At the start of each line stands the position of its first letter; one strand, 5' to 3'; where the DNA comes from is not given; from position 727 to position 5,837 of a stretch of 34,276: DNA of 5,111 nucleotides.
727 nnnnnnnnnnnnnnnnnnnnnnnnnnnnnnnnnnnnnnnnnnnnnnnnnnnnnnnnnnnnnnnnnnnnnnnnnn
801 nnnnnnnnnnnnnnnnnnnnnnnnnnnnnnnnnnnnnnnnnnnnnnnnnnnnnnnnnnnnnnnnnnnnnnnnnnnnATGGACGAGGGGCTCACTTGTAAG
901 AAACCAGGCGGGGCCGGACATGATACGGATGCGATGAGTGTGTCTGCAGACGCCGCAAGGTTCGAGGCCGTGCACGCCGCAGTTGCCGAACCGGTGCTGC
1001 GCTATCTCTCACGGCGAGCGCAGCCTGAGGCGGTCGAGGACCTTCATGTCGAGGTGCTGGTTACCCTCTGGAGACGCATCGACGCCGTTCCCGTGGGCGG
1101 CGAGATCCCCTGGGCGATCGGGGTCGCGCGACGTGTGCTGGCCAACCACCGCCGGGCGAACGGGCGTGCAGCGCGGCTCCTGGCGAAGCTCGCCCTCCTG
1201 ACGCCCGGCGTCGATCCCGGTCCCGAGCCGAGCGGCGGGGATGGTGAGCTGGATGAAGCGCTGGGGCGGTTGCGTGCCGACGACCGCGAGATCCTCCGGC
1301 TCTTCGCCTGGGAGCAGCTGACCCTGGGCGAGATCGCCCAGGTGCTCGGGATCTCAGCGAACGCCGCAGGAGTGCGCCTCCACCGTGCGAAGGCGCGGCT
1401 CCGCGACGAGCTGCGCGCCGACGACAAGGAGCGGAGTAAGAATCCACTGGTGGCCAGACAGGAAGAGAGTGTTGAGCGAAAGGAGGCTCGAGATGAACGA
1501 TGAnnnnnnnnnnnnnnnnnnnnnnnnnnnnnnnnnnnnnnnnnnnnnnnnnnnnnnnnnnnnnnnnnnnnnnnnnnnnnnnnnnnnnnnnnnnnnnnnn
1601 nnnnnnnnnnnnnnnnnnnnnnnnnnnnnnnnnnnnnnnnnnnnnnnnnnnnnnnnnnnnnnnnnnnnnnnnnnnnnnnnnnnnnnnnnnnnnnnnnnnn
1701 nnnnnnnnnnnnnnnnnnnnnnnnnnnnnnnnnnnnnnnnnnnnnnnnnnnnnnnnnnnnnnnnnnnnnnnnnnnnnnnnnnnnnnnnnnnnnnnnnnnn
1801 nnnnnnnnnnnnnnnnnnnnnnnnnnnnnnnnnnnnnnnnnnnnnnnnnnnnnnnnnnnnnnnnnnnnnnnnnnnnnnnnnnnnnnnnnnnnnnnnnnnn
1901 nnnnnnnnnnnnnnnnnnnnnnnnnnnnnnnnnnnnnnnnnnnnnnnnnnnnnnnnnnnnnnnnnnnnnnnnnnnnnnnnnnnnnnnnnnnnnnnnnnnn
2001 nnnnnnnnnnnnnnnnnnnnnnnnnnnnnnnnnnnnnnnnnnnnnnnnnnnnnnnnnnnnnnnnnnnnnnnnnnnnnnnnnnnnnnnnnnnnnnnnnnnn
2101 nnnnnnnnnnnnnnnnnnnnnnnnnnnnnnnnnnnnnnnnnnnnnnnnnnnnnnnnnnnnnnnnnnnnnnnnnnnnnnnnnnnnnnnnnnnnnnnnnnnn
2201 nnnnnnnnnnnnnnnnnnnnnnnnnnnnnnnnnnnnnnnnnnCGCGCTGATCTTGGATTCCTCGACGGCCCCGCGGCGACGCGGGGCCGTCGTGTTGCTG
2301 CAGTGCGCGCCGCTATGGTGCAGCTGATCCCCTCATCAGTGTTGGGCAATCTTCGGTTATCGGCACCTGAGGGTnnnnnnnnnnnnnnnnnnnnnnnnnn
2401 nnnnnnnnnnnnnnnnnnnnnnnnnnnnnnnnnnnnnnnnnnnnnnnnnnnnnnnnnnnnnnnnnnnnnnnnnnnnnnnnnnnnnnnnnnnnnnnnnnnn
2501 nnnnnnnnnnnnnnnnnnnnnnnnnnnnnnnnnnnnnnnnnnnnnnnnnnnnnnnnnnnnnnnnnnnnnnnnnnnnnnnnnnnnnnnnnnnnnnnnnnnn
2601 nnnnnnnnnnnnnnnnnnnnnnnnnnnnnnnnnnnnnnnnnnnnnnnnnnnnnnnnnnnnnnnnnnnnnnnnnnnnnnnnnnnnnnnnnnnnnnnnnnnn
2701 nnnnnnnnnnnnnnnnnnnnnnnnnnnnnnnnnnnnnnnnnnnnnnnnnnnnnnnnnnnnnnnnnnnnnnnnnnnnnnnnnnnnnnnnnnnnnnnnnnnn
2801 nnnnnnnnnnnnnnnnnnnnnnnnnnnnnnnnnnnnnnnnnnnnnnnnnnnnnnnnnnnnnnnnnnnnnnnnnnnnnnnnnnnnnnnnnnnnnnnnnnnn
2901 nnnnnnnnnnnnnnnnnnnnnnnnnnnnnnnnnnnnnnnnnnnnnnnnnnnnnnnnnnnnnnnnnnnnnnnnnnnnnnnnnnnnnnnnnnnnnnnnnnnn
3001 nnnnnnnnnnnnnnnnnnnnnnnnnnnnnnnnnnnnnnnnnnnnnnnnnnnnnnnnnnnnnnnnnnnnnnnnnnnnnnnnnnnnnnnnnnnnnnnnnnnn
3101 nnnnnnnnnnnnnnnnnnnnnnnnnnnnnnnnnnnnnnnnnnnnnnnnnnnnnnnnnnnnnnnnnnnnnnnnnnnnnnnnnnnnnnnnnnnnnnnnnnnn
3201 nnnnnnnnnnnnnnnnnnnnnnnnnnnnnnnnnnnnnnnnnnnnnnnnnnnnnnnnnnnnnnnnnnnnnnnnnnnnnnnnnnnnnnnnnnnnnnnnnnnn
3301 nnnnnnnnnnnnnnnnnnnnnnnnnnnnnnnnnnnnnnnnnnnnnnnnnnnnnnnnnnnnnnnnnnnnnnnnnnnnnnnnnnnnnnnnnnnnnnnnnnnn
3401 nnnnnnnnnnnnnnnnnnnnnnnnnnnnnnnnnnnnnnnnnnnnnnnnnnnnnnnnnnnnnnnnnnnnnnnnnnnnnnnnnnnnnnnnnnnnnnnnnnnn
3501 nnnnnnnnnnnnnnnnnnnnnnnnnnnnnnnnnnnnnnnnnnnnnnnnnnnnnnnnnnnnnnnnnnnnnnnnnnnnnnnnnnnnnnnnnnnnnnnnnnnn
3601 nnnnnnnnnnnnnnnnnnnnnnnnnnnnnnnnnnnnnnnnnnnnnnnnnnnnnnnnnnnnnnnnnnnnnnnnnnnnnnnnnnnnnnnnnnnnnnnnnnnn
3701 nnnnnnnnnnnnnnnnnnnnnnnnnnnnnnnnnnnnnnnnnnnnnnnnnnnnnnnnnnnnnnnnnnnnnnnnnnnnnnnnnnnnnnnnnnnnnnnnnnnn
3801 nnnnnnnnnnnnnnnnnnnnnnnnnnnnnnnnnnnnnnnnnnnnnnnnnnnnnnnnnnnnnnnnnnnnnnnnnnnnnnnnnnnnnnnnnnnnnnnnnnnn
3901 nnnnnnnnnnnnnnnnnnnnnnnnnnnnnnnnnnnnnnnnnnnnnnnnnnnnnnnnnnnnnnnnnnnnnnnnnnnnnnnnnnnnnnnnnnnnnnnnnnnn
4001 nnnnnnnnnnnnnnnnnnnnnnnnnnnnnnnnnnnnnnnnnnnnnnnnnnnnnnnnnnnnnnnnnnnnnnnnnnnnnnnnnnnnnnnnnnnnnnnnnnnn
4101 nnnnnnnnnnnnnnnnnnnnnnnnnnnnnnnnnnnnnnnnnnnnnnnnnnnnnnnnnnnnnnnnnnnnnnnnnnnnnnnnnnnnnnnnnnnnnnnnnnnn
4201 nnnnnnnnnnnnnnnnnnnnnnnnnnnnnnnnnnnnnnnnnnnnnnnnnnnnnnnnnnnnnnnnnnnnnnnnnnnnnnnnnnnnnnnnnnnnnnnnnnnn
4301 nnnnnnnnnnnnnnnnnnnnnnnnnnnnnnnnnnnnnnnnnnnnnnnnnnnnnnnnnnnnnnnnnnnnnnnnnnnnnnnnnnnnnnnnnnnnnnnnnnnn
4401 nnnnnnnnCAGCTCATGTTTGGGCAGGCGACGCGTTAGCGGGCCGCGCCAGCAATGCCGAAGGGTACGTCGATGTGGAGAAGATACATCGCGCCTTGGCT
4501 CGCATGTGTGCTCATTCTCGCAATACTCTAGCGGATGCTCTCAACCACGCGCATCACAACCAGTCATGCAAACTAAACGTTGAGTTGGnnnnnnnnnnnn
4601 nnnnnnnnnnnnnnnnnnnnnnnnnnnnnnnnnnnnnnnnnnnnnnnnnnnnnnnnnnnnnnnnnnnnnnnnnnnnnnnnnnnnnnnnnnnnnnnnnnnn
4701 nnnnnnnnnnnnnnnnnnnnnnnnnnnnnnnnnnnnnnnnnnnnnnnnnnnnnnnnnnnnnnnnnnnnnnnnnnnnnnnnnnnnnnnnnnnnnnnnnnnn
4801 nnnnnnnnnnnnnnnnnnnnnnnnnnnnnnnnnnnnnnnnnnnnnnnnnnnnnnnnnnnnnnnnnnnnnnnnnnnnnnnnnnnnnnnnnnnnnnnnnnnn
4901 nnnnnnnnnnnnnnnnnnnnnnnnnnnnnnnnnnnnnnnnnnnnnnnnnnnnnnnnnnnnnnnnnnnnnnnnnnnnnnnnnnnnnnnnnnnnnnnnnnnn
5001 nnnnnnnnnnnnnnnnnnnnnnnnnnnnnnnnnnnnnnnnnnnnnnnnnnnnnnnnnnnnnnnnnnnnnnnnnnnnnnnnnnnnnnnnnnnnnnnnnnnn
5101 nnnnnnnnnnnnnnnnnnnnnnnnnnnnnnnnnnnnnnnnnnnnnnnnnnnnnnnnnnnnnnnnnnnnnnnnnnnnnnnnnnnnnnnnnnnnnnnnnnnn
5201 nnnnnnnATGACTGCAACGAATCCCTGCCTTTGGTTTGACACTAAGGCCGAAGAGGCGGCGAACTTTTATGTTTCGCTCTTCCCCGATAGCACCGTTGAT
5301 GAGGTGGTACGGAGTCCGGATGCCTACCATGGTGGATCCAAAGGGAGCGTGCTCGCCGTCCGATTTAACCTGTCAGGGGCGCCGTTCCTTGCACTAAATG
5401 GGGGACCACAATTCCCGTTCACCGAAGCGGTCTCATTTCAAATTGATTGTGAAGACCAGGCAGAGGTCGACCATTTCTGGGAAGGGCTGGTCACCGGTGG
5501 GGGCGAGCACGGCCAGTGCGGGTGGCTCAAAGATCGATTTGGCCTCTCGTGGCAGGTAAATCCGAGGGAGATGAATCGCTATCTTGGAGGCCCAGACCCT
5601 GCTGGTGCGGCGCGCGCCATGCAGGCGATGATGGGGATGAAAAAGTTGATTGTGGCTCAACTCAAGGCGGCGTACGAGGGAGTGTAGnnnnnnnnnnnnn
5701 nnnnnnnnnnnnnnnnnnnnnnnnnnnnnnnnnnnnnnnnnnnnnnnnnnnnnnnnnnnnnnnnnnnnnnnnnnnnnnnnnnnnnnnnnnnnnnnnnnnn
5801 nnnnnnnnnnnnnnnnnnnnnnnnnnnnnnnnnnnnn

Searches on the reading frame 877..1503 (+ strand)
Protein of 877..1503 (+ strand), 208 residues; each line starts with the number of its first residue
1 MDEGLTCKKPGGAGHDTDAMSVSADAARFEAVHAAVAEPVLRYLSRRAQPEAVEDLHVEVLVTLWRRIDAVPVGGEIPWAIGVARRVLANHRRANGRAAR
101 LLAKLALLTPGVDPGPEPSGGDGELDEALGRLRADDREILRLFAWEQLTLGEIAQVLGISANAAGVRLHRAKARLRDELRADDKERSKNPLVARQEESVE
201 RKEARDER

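Call 36: search_protein_families(library=pfam, proteins=[window:877-1503:+], max_evalue=0.1)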
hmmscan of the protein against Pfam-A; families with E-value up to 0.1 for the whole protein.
window:877-1503:+ (208 aa): 6 families
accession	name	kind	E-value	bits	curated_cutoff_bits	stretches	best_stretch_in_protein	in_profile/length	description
PF08281.18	Sigma70_r4_2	-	2.4e-13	50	25.7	1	124-175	3-54/54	Sigma-70, region 4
PF04545.22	Sigma70_r4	-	3.5e-08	33.3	24.1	1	128-176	1-49/50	Sigma-70, region 4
PF04542.20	Sigma70_r2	-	0.0016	18.6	24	1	40-97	9-70/71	Sigma-70 region 2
PF07638.17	Sigma70_ECF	-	0.0053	17.1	21.1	1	84-180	83-184/185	ECF sigma factor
PF12840.13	HTH_20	-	0.021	15.2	27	0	137-168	7-39/51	Helix-turn-helix domain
PF04967.18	HTH_10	-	0.04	14.2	23.1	1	148-175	24-51/53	HTH DNA binding domain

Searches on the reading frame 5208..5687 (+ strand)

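Call 36: search_protein_families(library=pfam, proteins=[window:5208-5687:+], max_evalue=0.1)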
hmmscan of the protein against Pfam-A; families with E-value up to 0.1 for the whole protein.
window:5208-5687:+ (159 aa): 1 family
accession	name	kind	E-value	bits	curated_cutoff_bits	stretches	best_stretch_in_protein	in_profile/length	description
PF06983.19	3-dmu-9_3-mt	-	1.3e-45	155.1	24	1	5-117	4-115/116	3-demethylubiquinone-9 3-methyltransferase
